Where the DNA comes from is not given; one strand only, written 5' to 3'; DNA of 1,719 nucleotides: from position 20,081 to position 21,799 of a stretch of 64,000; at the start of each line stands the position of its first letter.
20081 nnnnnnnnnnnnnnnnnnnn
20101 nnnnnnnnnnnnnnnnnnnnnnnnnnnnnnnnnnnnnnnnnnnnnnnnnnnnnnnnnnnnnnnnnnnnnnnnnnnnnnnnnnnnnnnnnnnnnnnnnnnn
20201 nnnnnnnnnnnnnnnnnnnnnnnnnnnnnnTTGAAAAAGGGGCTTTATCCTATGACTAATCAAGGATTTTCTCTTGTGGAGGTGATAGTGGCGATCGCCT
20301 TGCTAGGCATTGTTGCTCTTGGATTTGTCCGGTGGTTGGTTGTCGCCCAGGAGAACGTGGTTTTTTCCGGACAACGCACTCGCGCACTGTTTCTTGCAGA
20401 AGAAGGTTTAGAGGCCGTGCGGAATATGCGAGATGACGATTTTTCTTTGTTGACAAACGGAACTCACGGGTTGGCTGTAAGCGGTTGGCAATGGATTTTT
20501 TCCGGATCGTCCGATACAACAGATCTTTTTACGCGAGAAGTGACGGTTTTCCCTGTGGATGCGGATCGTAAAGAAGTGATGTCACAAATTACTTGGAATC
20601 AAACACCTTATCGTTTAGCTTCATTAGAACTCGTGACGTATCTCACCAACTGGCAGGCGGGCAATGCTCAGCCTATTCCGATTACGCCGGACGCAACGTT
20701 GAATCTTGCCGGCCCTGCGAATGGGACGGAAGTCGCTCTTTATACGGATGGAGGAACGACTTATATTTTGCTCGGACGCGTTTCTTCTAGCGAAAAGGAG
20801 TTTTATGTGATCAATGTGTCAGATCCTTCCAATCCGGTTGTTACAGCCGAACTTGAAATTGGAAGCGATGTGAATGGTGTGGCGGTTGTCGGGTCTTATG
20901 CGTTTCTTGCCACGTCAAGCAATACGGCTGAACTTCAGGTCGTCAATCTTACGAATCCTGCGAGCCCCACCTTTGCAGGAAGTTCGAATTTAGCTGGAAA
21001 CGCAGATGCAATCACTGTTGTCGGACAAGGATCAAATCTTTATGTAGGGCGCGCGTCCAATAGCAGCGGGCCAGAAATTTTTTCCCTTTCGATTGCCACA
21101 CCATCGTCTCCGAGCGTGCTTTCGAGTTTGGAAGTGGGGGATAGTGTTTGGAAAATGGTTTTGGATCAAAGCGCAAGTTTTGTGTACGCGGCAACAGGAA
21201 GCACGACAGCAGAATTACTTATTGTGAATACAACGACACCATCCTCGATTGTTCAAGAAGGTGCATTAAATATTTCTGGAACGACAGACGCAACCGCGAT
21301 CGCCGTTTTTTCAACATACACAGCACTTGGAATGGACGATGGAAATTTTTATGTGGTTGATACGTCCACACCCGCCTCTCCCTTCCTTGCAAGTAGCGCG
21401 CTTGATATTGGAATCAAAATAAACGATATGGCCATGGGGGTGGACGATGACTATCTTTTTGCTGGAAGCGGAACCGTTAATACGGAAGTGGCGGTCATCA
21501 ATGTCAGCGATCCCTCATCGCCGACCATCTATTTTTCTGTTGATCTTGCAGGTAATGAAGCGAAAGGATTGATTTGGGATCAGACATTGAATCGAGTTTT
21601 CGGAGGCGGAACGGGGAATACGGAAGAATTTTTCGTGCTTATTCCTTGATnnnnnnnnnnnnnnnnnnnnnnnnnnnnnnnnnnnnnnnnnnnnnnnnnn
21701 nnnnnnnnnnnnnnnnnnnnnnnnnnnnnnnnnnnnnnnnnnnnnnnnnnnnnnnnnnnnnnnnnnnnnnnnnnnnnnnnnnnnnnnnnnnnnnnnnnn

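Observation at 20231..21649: Minor pilin fused to an LVIVD-repeat beta-propeller (candidate pilus-tip adhesin)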

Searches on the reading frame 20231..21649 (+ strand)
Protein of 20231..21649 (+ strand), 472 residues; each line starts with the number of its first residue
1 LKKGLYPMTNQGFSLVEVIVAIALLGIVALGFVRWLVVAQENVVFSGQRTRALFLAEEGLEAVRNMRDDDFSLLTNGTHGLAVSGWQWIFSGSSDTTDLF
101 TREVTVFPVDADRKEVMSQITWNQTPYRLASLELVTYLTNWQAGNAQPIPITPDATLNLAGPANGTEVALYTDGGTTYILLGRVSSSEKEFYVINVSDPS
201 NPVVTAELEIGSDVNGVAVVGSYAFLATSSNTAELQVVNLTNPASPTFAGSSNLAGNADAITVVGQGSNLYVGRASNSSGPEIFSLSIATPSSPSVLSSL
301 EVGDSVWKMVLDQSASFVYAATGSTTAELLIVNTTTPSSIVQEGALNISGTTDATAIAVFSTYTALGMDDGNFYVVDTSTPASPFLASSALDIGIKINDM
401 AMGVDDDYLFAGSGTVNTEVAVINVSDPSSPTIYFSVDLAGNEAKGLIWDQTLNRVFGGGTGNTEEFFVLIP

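Call 3: search_protein_families(library=pfam, proteins=[window:20231-21649:+], max_evalue=10)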
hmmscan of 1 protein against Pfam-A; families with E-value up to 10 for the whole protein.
window:20231-21649:+ (472 aa): 6 families
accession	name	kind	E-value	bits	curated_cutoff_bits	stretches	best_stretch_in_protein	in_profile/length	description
PF08309.17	LVIVD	-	3.5e-08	33.1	20.2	4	213-251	3-39/42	LVIVD repeat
PF07963.17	N_methyl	-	2.6e-07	30.4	21.2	1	9-31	3-25/27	Prokaryotic N-terminal methylation motif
PF09826.15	Beta_propel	-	1.9e-05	24.2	22.4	2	191-210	329-348/495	Beta propeller domain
PF23756.1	Beta-prop_HPS5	-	0.00071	19.3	34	1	349-460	17-126/328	HPS5 beta propeller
PF05694.17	SBP56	-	0.0043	16.3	34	1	392-445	301-353/453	56kDa selenium binding protein (SBP56)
PF19077.6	Big_13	-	0.023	15.6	27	1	226-280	9-62/102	Bacterial Ig-like domain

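Call 4: search_protein_families(library=ncbifam, proteins=[window:20231-21649:+], max_evalue=10)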
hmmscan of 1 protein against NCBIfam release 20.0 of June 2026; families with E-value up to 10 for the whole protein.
window:20231-21649:+ (472 aa): 10 families
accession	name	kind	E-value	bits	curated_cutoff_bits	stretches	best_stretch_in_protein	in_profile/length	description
TIGR02532.1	IV_pilin_GFxxxE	domain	3e-06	26.9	16.3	1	11-31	2-22/24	prepilin-type N-terminal cleavage/methylation domain-containing protein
TIGR04312.1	choice_anch_B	subfamily_domain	1.2e-05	24.8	100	1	177-300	45-172/364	choice-of-anchor B family protein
TIGR02523.1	type_IV_pilV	equivalog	0.00033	21.2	52.2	1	11-68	2-59/139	type IV pilus modification protein PilV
NF007848.0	PRK10557.1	equivalog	0.00039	19.8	120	1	6-50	6-50/192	prepilin peptidase-dependent protein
NF007800.0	PRK10506.1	equivalog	0.0011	18.8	158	1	9-85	7-84/163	prepilin peptidase-dependent protein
TIGR01707.1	gspI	equivalog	0.0021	18.5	44.35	1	12-105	1-95/101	type II secretion system minor pseudopilin GspI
NF041013.1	T4P_ComGE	equivalog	0.0038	17.3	49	1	10-61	3-54/83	competence type IV pilus minor pilin ComGE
NF047828.1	T3SSXpsI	equivalog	0.0076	16.3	150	1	11-62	2-53/132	type II secretion system protein XpsI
TIGR01711.1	gspJ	equivalog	0.11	12.3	64.85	1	11-61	1-54/192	type II secretion system minor pseudopilin GspJ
TIGR01708.2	typeII_sec_gspH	equivalog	0.67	9.9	80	1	11-37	2-28/169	type II secretion system minor pseudopilin GspH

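Call 9: find_homologous_proteins(query=window:20231-21649:+)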
Query window:20231-21649:+ (472 aa): 273 proteins with E <= 0.001 among 8000 candidates; the best 120 are listed.
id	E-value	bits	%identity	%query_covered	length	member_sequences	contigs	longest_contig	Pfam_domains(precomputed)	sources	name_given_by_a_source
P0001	1.1e-294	995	100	99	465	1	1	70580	PF07963.18,PF08309.18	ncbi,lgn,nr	ncbi:prepilin-type N-terminal cleavage/methylation domain-containing protein [Candidatus Uhrbacteria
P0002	2.3e-182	625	65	97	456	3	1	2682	-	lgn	-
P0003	3.1e-180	618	63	99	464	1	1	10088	-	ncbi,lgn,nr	ncbi:hypothetical protein HY626_02825 [Candidatus Uhrbacteria bacterium]|nr:hypothetical protein [Ca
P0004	1.4e-176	606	60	99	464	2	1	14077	-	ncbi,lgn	ncbi:MAG: prepilin-type N-terminal cleavage/methylation domain-containing protein [Patescibacteria g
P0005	2.0e-171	589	59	100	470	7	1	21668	PF08309.18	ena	-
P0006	1.7e-154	533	54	97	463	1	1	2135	PF08309.18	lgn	-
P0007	7.4e-152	524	54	97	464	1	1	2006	PF08309.18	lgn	-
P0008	5.6e-147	508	53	92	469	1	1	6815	PF08309.18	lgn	-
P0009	2.5e-142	493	51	97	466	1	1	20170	PF08309.18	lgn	-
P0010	6.7e-103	363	41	100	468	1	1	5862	-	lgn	-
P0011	4.1e-96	341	40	100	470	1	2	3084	PF08309.18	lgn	-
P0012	8.3e-96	340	38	100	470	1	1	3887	PF08309.18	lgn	-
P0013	1.1e-94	336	32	98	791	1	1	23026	PF24805.2,PF08309.18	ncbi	-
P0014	1.3e-90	323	38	100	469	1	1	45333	PF09826.16,PF08309.18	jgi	-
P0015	2.3e-88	315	37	98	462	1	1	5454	PF22494.4,PF09826.16,PF08309.18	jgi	jgi:hypothetical protein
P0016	4.0e-87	311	37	98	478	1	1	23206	PF07963.18,PF09826.16,PF08309.18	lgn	-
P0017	5.0e-87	311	37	99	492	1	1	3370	PF22494.4,PF07963.18,PF09826.16,PF08309.18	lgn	-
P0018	9.3e-87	310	36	100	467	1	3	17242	PF09826.16,PF08309.18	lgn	-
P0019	4.6e-86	308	37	98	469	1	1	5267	PF22494.4,PF09826.16,PF08309.18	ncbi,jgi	jgi:prepilin-type N-terminal cleavage/methylation domain-containing protein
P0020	5.2e-85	304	39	98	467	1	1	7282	PF08309.18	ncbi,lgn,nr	ncbi:MAG: hypothetical protein Q8R11_01615 [bacterium]|nr:hypothetical protein [bacterium]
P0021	6.3e-85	304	37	99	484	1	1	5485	PF09826.16,PF08309.18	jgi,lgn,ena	-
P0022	1.3e-84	303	38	97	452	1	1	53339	PF22494.4,PF09826.16,PF08309.18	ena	-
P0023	1.4e-84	303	39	98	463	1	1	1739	PF05694.18,PF09826.16,PF08309.18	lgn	-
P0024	3.0e-83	298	40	98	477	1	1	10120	PF09826.16,PF08309.18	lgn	-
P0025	4.7e-83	298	36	99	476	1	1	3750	PF09826.16,PF08309.18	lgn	-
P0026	1.5e-82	296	36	100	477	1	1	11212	PF09826.16,PF08309.18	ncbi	-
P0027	2.2e-82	296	39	98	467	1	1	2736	PF08309.18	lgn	-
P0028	2.8e-82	295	38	100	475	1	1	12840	PF09826.16,PF08309.18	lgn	-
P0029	1.9e-81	292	40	90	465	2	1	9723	PF22494.4,PF09826.16,PF08309.18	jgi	-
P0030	4.4e-81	291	38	98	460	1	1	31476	PF09826.16,PF08309.18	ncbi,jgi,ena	ncbi:MAG: prepilin-type N-terminal cleavage/methylation domain-containing protein [Candidatus Gracil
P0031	5.6e-81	291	38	100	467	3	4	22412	PF22494.4,PF09826.16,PF08309.18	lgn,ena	-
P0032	9.5e-81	290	36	100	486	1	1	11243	PF09826.16,PF08309.18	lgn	-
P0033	9.9e-81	290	38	99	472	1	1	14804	PF09826.16,PF08309.18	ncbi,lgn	-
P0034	2.7e-80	289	37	97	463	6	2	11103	PF09826.16,PF08309.18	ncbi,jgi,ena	-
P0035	4.5e-80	288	36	100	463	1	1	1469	PF22494.4,PF07963.18,PF05694.18,PF09826.16,PF08309.18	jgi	jgi:prepilin-type N-terminal cleavage/methylation domain-containing protein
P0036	6.2e-80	287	35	98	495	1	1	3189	PF09826.16,PF08309.18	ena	-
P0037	7.6e-80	287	35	100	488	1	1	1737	PF07963.18,PF08309.18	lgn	-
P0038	1.3e-79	286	39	98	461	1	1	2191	PF09826.16,PF08309.18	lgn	-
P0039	1.7e-79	286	38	98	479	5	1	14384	PF08309.18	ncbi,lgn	-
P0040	1.9e-79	286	36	97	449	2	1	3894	PF08309.18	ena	-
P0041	3.1e-78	282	35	98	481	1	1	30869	PF22494.4,PF08309.18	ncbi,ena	-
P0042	3.2e-78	282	37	93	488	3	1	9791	PF07963.18,PF09826.16,PF08309.18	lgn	-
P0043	3.5e-78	282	36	98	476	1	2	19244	PF08309.18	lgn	-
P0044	4.1e-78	281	35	100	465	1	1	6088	PF09826.16,PF08309.18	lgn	-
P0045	5.5e-78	281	39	98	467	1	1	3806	PF08309.18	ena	-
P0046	7.4e-78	281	37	98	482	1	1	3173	PF08309.18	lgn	-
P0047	7.5e-78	281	34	100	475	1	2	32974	PF09826.16,PF08309.18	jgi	jgi:prepilin-type N-terminal cleavage/methylation domain-containing protein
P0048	2.0e-77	279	35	98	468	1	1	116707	PF22494.4,PF09826.16,PF08309.18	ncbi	-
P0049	2.1e-77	279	36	98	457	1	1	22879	PF09826.16,PF08309.18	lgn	-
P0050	9.6e-77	277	33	98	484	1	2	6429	PF08309.18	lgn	-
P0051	3.5e-76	275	35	99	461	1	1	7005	PF08309.18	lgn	-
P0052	1.2e-75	273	38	99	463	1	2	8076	PF08309.18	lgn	-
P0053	5.5e-75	271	36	98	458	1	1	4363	PF22494.4,PF08309.18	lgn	-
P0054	5.8e-75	271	34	98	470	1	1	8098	PF02884.23,PF09826.16,PF08309.18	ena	-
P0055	6.7e-75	271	36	99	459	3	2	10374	PF22494.4,PF07963.18,PF08309.18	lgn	-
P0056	8.2e-75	271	36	100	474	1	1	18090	PF09826.16,PF08309.18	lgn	-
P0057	1.8e-74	269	37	98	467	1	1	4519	PF09826.16,PF08309.18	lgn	-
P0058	2.6e-74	269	35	98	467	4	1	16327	PF08309.18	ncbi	-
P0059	3.0e-74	269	34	93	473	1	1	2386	PF22494.4,PF09826.16,PF08309.18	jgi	jgi:hypothetical protein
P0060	3.1e-74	269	33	98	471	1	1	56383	PF22494.4,PF09826.16,PF08309.18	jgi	jgi:hypothetical protein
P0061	3.1e-74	269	36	100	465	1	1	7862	PF08309.18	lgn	-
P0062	5.6e-74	268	32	98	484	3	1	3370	PF08309.18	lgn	-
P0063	1.2e-73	267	36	100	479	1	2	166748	PF08309.18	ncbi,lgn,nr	ncbi:MAG: hypothetical protein M3Q34_02840 [bacterium]|nr:hypothetical protein [bacterium]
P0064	1.6e-73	266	35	96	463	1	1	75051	PF09826.16,PF08309.18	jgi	jgi:hypothetical protein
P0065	4.0e-73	265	34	100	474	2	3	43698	PF09826.16,PF08309.18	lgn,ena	-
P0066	6.7e-73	264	33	100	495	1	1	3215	PF22494.4,PF08309.18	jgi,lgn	-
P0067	1.1e-72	264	35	98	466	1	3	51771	PF08309.18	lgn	-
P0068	2.6e-72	262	38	98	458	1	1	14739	PF07963.18,PF08309.18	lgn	-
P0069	2.7e-72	262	36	92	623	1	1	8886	PF07963.18,PF13366.13,PF09826.16,PF08309.18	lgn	-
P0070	4.0e-72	262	35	98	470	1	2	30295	PF08309.18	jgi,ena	-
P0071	8.6e-72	261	35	98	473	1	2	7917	PF22494.4,PF08309.18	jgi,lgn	-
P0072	1.4e-71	260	34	100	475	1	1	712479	PF09826.16,PF08309.18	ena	-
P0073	2.5e-71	259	36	100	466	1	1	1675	PF09826.16,PF08309.18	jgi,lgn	jgi:Tfp pilus assembly protein PilV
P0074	2.7e-71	259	36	97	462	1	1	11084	PF08309.18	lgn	-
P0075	2.8e-71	259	34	100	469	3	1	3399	PF08309.18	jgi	-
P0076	6.9e-71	258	36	98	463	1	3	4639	PF09826.16,PF08309.18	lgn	-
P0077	7.1e-70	254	34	99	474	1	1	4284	PF09826.16,PF08309.18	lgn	-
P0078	9.6e-70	254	33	96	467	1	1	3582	PF08309.18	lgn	-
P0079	2.2e-69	253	32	97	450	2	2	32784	PF08309.18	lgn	-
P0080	3.1e-69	252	35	98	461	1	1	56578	PF09826.16,PF08309.18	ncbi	-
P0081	5.2e-69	251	35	98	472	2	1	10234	PF09826.16,PF08309.18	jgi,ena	-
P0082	1.5e-68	250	37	100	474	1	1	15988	PF08309.18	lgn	-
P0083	1.5e-68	250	34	98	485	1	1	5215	PF09826.16,PF08309.18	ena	-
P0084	3.5e-68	249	34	100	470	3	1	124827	PF08309.18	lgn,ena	-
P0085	4.9e-68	248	34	98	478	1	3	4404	PF22494.4,PF09826.16,PF08309.18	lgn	-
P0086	1.2e-67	247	32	98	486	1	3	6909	PF07963.18,PF08309.18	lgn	-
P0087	1.5e-67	247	34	94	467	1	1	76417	PF09826.16,PF08309.18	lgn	-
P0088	2.9e-67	246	34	97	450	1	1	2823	PF09826.16,PF08309.18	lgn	-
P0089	4.6e-67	245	32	100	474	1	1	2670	PF08309.18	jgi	jgi:prepilin-type N-terminal cleavage/methylation domain-containing protein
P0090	5.6e-67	245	35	97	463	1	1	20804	PF22494.4,PF09826.16,PF08309.18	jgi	jgi:hypothetical protein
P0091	9.4e-67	244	33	100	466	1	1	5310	PF09826.16,PF08309.18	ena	-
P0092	3.0e-66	242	35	91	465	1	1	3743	PF08309.18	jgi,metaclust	metaclust:\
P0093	1.7e-65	240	35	98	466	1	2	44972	PF09826.16,PF08309.18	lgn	-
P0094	3.8e-65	239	33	98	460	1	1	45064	PF07963.18,PF08309.18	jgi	-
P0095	7.5e-65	238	33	98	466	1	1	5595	PF08309.18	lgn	-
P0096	7.7e-65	238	31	99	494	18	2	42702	PF08309.18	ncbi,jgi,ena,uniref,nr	ncbi:MAG: hypothetical protein A3H61_01780 [Candidatus Jacksonbacteria bacterium RIFCSPLOWO2_02_FULL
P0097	1.0e-64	237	33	98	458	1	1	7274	PF22494.4,PF09826.16,PF08309.18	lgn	-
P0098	1.2e-64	237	34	98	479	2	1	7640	PF09826.16,PF08309.18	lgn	-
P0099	1.5e-64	237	35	98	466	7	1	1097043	PF09826.16,PF08309.18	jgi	jgi:prepilin-type N-terminal cleavage/methylation domain-containing protein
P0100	2.5e-64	236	35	98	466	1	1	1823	PF09826.16,PF08309.18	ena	-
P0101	2.6e-64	236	34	98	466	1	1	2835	PF09826.16,PF08309.18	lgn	-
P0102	2.8e-64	236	33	100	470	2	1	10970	PF22494.4,PF09826.16,PF08309.18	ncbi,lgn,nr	ncbi:MAG: prepilin-type N-terminal cleavage/methylation domain-containing protein [Candidatus Taylor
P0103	5.6e-64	235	36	91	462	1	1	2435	PF09826.16,PF08309.18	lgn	-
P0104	1.2e-63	234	31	100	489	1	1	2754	PF08309.18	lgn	-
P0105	2.5e-63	233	34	98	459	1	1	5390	PF08309.18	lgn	-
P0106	1.0e-62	231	32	98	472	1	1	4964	PF08309.18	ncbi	-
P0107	1.2e-62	231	32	98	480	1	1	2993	PF08309.18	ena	-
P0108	1.5e-62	230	35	90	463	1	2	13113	PF09826.16,PF08309.18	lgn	-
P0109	2.0e-62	230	33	98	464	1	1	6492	PF08309.18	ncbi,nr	ncbi:MAG TPA: prepilin-type N-terminal cleavage/methylation domain-containing protein [Candidatus Sa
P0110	3.8e-62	229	30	92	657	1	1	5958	PF08309.18,PF19403.6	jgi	jgi:hypothetical protein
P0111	8.5e-62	228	33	98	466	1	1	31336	PF08309.18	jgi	jgi:prepilin-type N-terminal cleavage/methylation domain-containing protein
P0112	2.7e-61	226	33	75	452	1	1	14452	PF22494.4,PF05694.18,PF08309.18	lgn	-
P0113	5.0e-61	225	33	98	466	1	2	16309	PF08309.18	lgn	-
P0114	9.6e-61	224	32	100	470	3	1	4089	PF07963.18,PF09826.16,PF08309.18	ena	-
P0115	1.1e-60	224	33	100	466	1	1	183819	PF09826.16,PF08309.18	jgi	-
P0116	1.9e-60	223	33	100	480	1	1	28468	PF09826.16,PF08309.18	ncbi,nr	ncbi:prepilin-type N-terminal cleavage/methylation domain-containing protein [Candidatus Dojkabacter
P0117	5.6e-60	222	37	78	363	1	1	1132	PF08309.18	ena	-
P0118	8.4e-60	221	34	98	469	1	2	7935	PF08309.18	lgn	-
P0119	2.2e-59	220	34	98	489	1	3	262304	PF09826.16,PF08309.18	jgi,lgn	jgi:Tfp pilus assembly protein PilV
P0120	6.4e-59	218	32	100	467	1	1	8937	PF08309.18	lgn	-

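Call 28: predict_structure(alignment_id=A1)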
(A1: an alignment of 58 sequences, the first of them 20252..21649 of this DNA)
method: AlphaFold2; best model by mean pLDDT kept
length: 465 residues; sequences in the alignment: 58
mean_pLDDT: 92.2   pTM: 0.73
mean pLDDT of the five models: 92.2, 92.1, 91.8, 91.2, 90.8
residues with pLDDT >= 90: 361; 70-90: 85; 50-70: 14; < 50: 5
segments of 3 or more residues with pLDDT < 50: 137-140
pLDDT, mean of each block of 10 residues (from residue 1): 60 83 80 80 94 90 81 92 94 96 89 92 94 60 85 94 97 97 98 97 98 98 96 98 95 97 97 94 98 97 95 96 98 98 94 97 98 98 96 92 93 95 95 91 95 89 92
secondary structure, 60 per line:
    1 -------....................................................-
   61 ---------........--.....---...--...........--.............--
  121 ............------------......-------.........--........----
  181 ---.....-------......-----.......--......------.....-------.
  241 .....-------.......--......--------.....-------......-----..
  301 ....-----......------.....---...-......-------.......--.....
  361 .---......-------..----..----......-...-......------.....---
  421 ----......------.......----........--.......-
elements in order: H8-59 E70-77 E80-84 E88-90 E93-103 E106-118 E121-132 E145-150 E158-166 E169-176 E184-188 E196-201 E207-213 E216-221 E228-232 E240-245 E253-259 E262-267 E276-280 E288-293 E299-304 E310-315 E322-326 E334-339 E347-353 E356-361 E365-370 E390-395 E401-406 E413-417 E425-430 E437-443 E448-455 E458-464

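Call 31: fold_search(model_id=the predicted structure, library=pdb)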
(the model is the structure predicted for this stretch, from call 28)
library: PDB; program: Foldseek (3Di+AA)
matches with E <= 10: 1414; with E <= 0.001: 1067
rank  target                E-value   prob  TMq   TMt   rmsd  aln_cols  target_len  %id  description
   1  5gva                  4.6e-11  1.00  0.47  0.68   5.8       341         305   16  WD40 domain of human AND-1 (released 2017-04-19)
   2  7kqq_A                7.4e-11  1.00  0.54  0.80   3.6       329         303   14  Crystal structure of human WDR55 (released 2020-12-30)
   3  9ekp_B                1.5e-10  1.00  0.54  0.79   3.7       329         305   14  Crystal structure of WDR55 in complex with XS381774 (released 2025-12-10)
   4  9ekp_A                2.1e-10  1.00  0.53  0.77   4.4       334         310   15  Crystal structure of WDR55 in complex with XS381774 (released 2025-12-10)
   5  6g6m                  2.3e-10  1.00  0.43  0.60  17.1       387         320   10  Crystal structure of the computationally designed Tako8 protein in P42212 (released 2018-11-28)
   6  5hrm_B                2.4e-10  1.00  0.52  0.50   6.0       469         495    9  Crystal structure of phosphotriesterase from Sphingobium sp. TCM1 (released 2016-07-13)
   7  9n74_LQ               2.6e-10  1.00  0.43  0.25  24.6       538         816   10  SSU processome maturation and disassembly, State H (released 2025-10-29)
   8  6u42_5L               2.9e-10  1.00  0.37  0.29  24.4       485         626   10  Natively decorated ciliary doublet microtubule (released 2019-11-13)
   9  5hrm_A                3.2e-10  1.00  0.54  0.51   5.9       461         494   11  Crystal structure of phosphotriesterase from Sphingobium sp. TCM1 (released 2016-07-13)
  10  9qfq_P                4.0e-10  1.00  0.35  0.28  18.3       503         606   12  Cryo-EM structure of the cofilactin barbed end bound by AIP1 (released 2025-10-08)
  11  9m58_B                5.4e-10  1.00  0.41  0.48  17.0       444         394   13  Cu/Zn-superoxide dismutase from Deinococcus radiodurans (Calcium-free) (released 2025-09-24)
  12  9n6z_LQ               7.2e-10  1.00  0.43  0.25  25.3       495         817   11  SSU processome maturation and disassembly, State D (released 2025-11-05)
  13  9n6v_LQ               7.6e-10  1.00  0.43  0.25  24.7       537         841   10  SSU processome maturation and disassembly, State A (released 2025-11-05)
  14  6wnx_A                8.8e-10  1.00  0.50  0.56   4.5       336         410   12  FBXW11-SKP1 in complex with a pSer33/pSer37 Beta-Catenin peptide (released 2020-05-06)
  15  6zqa_UL               9.7e-10  1.00  0.45  0.26  24.6       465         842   11  Cryo-EM structure of the 90S pre-ribosome from Saccharomyces cerevisiae, state A (Poly-Ala) (released 2020-09-23)
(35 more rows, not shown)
